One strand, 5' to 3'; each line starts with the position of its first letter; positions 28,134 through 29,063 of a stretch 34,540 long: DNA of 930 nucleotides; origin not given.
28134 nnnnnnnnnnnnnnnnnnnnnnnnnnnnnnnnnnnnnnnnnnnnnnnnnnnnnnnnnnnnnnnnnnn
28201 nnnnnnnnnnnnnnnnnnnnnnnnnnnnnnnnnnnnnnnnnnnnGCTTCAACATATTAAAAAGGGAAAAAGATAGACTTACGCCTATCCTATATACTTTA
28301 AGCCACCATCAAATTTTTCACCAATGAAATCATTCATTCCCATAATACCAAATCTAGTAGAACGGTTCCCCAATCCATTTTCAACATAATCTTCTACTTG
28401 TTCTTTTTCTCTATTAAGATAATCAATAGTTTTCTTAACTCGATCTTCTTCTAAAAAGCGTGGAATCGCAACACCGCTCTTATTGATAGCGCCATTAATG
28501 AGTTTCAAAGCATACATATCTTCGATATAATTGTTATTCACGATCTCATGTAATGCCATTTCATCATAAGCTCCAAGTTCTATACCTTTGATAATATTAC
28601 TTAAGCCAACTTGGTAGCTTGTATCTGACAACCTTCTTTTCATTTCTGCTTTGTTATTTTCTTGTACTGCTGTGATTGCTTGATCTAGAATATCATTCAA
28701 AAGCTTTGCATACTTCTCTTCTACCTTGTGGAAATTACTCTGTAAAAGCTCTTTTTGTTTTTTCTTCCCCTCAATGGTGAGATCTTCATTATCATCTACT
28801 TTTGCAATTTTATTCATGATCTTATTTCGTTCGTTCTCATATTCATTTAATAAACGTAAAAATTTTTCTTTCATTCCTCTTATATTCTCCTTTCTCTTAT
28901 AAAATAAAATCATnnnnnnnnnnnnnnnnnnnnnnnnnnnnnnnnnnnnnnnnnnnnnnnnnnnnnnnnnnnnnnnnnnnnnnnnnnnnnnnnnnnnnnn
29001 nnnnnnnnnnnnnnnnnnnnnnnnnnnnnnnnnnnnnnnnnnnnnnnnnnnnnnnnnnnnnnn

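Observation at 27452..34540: PICI-like phage satellite (or late-gene-less prophage arm) inserted next to the pfl locus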

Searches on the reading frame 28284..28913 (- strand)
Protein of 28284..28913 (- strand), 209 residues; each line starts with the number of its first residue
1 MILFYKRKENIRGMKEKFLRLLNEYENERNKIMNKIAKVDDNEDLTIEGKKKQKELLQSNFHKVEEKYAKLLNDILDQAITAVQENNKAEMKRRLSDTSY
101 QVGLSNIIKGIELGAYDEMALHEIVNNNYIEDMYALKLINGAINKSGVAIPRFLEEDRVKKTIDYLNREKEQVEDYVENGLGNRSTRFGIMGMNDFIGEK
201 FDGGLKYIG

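Call 3: search_protein_families(library=pfam, proteins=[window:28284-28913:-], max_evalue=0.1)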
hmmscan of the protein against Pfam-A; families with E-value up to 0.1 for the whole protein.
window:28284-28913:- (209 aa): 2 families
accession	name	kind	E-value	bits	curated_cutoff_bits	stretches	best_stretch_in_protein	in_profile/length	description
PF16526.10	CLZ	-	0.028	15.2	26.7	1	9-40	38-69/71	C-terminal leucine zipper domain of cyclic nucleotide-gated channels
PF06847.16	Arc_PepC_II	-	0.048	14.7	29.9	0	4-46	7-50/93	Archaeal Peptidase A24 C-terminus Type II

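Call 4: search_protein_families(library=phrogs, proteins=[window:28284-28913:-], max_evalue=0.01)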
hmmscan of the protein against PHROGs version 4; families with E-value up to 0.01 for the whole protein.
window:28284-28913:- (209 aa): 0 families

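Call 47: search_protein_families(library=padloc, proteins=[window:28284-28913:-], max_evalue=0.1)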
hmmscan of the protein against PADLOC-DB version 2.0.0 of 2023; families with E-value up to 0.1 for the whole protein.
window:28284-28913:- (209 aa): 2 families
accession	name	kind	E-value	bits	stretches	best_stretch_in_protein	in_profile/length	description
PDLC01211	Cmr5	-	0.0068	14.4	0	25-81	61-109/127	CAS-III-B; effector_SS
PDLC03999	PD-Lambda-5_A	-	0.03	11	1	17-99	184-266/493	-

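Call 48: search_protein_families(library=ncbifam, proteins=[window:28284-28913:-], max_evalue=0.1)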
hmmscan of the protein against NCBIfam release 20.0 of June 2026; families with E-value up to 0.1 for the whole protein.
window:28284-28913:- (209 aa): 6 families
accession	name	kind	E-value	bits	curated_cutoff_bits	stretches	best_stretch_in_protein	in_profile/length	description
NF004748.0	PRK06079.1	equivalog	0.0018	17.6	362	1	14-100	29-108/252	enoyl-ACP reductase FabI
NF040772.1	double_cubane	equivalog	0.0037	16.4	350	1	24-94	158-230/372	double-cubane-cluster-containing anaerobic reductase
TIGR01029.1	rpsG_bact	equivalog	0.04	13.9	135.85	1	43-103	26-86/154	30S ribosomal protein S7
TIGR00233.1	trpS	equivalog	0.044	13.1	176.75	1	21-104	245-328/328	tryptophan--tRNA ligase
TIGR02064.1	dsrA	equivalog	0.078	11.8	392.85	0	60-128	317-383/402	dissimilatory-type sulfite reductase subunit alpha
NF053622.1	ATPseBagAMYCTU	equivalog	0.079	12.4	400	0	36-120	235-317/325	ATPase BagA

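Call 53: search_solved_structures(query=A2, max_evalue=1)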
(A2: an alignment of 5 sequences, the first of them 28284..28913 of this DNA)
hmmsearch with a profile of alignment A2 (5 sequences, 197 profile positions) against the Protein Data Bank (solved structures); distinct sequences matched with E-value up to 1: 3.
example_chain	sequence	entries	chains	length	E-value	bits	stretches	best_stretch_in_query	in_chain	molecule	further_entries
9yh6_Oj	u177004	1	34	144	0.35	13.9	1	128-173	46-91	FliF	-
1uuj_A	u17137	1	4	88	0.36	13.8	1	17-74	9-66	PLATELET-ACTIVATING FACTOR ACETYLHYDROLASE IB ALPHA SUBUNIT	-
3wxb_A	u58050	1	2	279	0.81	12.7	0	92-130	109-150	Uncharacterized protein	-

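Call 58: predict_structure(protein=window:28284-28913:-)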
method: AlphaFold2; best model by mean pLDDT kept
length: 209 residues; sequences in the alignment: 1
mean_pLDDT: 65.6   pTM: 0.53
mean pLDDT of the five models: 65.6, 65.1, 64.9, 62.6, 56.0
residues with pLDDT >= 90: 13; 70-90: 76; 50-70: 82; < 50: 38
segments of 3 or more residues with pLDDT < 50: 1-5, 126-132, 182-196, 204-209
pLDDT, mean of each block of 10 residues (from residue 1): 48 75 83 88 91 89 80 73 62 57 72 72 52 61 72 52 56 57 41 49 46
secondary structure, 60 per line:
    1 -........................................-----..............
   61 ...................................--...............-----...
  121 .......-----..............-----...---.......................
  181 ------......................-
elements in order: H2-41 H47-95 H98-112 H118-127 H133-146 H158-180 H187-208

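Call 62: fold_search(model_id=the predicted structure, library=viral)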
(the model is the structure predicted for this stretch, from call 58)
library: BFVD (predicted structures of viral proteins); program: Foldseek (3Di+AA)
matches with E <= 10: 318; with E <= 0.001: 0
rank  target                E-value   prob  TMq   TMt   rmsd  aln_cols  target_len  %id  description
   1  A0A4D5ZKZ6            2.7e-02  1.00  0.46  0.56   4.9       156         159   20  (no name in the UniProt tables at hand)
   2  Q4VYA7                4.8e-02  0.99  0.44  0.37  12.4       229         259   14  (no name in the UniProt tables at hand)
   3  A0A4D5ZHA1            1.2e-01  0.98  0.47  0.49   6.4       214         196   14  (no name in the UniProt tables at hand)
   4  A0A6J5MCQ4            2.1e-01  0.66  0.33  0.12  18.4       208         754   12  Uncharacterized protein [uncultured Caudovirales phage]
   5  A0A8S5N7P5            2.2e-01  0.66  0.31  0.13  14.3       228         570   12  Minor capsid protein [Siphoviridae sp. ctnN38]
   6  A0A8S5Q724            2.4e-01  0.63  0.30  0.25  20.9       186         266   12  Uncharacterized protein [Podoviridae sp. ctJaJ36]
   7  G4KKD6                3.6e-01  0.47  0.32  0.25  14.0       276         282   10  (no name in the UniProt tables at hand)
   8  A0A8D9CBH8            4.0e-01  0.16  0.17  0.21  17.9       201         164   14  Uncharacterized protein [uncultured marine phage]
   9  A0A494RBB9            5.9e-01  0.14  0.20  0.17  15.9       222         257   14  (no name in the UniProt tables at hand)
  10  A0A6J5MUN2            8.0e-01  0.33  0.33  0.17  17.2       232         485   12  Uncharacterized protein [uncultured Caudovirales phage]
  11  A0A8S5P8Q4            8.8e-01  0.20  0.24  0.19  11.0       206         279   13  Minor capsid component [Myoviridae sp. ctEwD1]
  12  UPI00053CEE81         8.8e-01  0.16  0.22  0.25  14.9       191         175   15  (no name look-up for this kind of identifier)
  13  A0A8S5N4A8            9.2e-01  0.28  0.30  0.20  27.9       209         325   12  Uncharacterized protein [Myoviridae sp. ct96L1]
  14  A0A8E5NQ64            9.2e-01  0.12  0.20  0.05  24.0       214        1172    8  (no name in the UniProt tables at hand)
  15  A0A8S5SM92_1          9.7e-01  0.14  0.19  0.05  24.7       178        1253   12  Minor structural protein putative tail fiber [Myoviridae sp. ctPoO4]
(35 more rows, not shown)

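Call 102: fold_search(model_id=the predicted structure, library=pdb)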
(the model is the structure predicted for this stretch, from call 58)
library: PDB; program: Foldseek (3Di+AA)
matches with E <= 10: 321; with E <= 0.001: 0
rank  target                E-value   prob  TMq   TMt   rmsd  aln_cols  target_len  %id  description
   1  7uc7                  8.1e-02  0.90  0.32  0.14  16.0       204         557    9  Stat5a Core in complex with Compound 17 (released 2023-02-15)
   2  7ubt                  8.6e-02  0.91  0.33  0.14  16.0       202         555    9  Stat5a Core in complex with Compound 18 (released 2023-02-15)
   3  7tva_A                1.3e-01  0.82  0.27  0.12  16.2       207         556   11  Stat5a Core in complex with AK2292 (released 2023-02-15)
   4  6mbz_A                1.5e-01  0.89  0.35  0.16  16.4       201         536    8  Structure of Transcription Factor (released 2019-06-19)
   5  7tvb                  1.6e-01  0.75  0.27  0.12  15.2       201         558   10  Stat5A Core in Complex with AK305 (released 2023-02-15)
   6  8t13_A                1.9e-01  0.87  0.34  0.26  17.1       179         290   16  Cryo-EM structure of DENV2 NS5 in complex with human STAT2 with the N-terminal domain of STAT2 disordered (released 2024-01-17)
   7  7uc6                  2.4e-01  0.72  0.32  0.14  16.9       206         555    9  Stat5a Core in complex with Compound 12 (released 2023-02-15)
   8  5oen_B                3.1e-01  0.87  0.37  0.43  16.2       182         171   12  Crystal Structure of STAT2 in complex with IRF9 (released 2018-01-24)
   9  7nuf_A                4.6e-01  0.75  0.35  0.16  15.6       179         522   12  Vaccinia virus protein 018 in complex with STAT1 (released 2021-07-28)
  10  5nnv_B                4.8e-01  0.20  0.23  0.21  32.3       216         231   14  Structure of a Bacillus subtilis Smc coiled coil middle fragment (released 2017-06-21)
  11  6qhd_A                5.3e-01  0.69  0.34  0.16  16.2       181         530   10  Lysine acetylated and tyrosine phosphorylated STAT3 in a complex with DNA (released 2019-06-19)
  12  9s9j                  5.6e-01  0.66  0.35  0.41  14.7       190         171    8  S. islandicus CdvB (closed) (released 2026-01-28)
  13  6mbw_A                5.8e-01  0.51  0.32  0.15  16.1       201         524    9  Structure of Transcription Factor (released 2019-06-19)
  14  6mbz_B                6.1e-01  0.72  0.37  0.17  16.6       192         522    9  Structure of Transcription Factor (released 2019-06-19)
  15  9k49_B                6.8e-01  0.16  0.22  0.21  13.9       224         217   15  Cryo-EM structure of inner membrane TolQRA complex in CYMAL-6-Neopentyl Glycol detergent micelles (released 2025-07-09)
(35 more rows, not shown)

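Call 107: search_protein_representatives(protein=window:28284-28913:-)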
Query: 209 residues. Proteins with E-value up to 0.001 (for the whole library): 43; up to 1e-10: 5; up to 1e-30: 1. The best 43 are listed.
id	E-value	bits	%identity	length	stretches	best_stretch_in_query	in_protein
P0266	3.1e-119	412.2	100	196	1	14-209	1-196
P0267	1.6e-28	116.3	39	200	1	14-208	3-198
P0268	3.4e-21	92.4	37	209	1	14-208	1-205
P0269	5.8e-13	65.5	31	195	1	14-203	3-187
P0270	7.0e-12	62.0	32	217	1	16-147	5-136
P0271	1.2e-10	58.0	29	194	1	15-202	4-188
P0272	4.2e-10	56.2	28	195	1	15-208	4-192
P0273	6.7e-10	55.6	29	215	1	15-177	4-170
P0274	8.9e-10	55.2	27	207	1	14-178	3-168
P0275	1.4e-09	54.5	30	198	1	14-208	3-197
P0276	2.5e-09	53.7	30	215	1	15-177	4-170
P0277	2.6e-09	53.6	33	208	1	15-206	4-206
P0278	7.8e-09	52.1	28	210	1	15-180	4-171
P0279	8.1e-09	52.0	27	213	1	15-205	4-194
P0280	1.0e-08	51.7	29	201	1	15-190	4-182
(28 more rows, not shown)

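Call 109: search_protein_families(library=phrogs, alignment_id=A5, max_evalue=0.001)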
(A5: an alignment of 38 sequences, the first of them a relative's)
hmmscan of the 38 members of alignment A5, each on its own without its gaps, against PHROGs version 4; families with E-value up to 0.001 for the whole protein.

A. member 1, P0266 (196 aa): 0 families

B. families by the number of members that match (of 38 scanned): 1 family
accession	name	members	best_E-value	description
phrog_10714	-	1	0.00052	-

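Call 110: search_solved_structures(query=A5, max_evalue=1)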
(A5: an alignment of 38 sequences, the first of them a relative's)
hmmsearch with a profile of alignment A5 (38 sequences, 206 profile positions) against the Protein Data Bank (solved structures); distinct sequences matched with E-value up to 1: 7.
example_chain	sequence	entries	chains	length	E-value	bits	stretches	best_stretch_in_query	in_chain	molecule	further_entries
8gmh_B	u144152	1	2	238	0.0025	20.6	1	2-109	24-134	LXG domain-containing protein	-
8fjg_A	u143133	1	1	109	0.017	18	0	36-75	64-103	H12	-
6wce_A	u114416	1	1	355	0.61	12.9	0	141-177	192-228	Pyridoxal-5-phosphate binding protein A (P5PA)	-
8brq_A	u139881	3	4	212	0.61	12.8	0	29-79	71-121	Penicillin G acylase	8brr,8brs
8brt_A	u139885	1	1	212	0.62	12.8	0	29-79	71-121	Penicillin G acylase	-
9fw5_A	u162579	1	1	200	0.74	12.6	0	28-84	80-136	Retroaldolase 17 (RAD17)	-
6nvx_A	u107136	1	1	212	0.92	12.3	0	29-79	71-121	penicillin G acylase, alpha-subunit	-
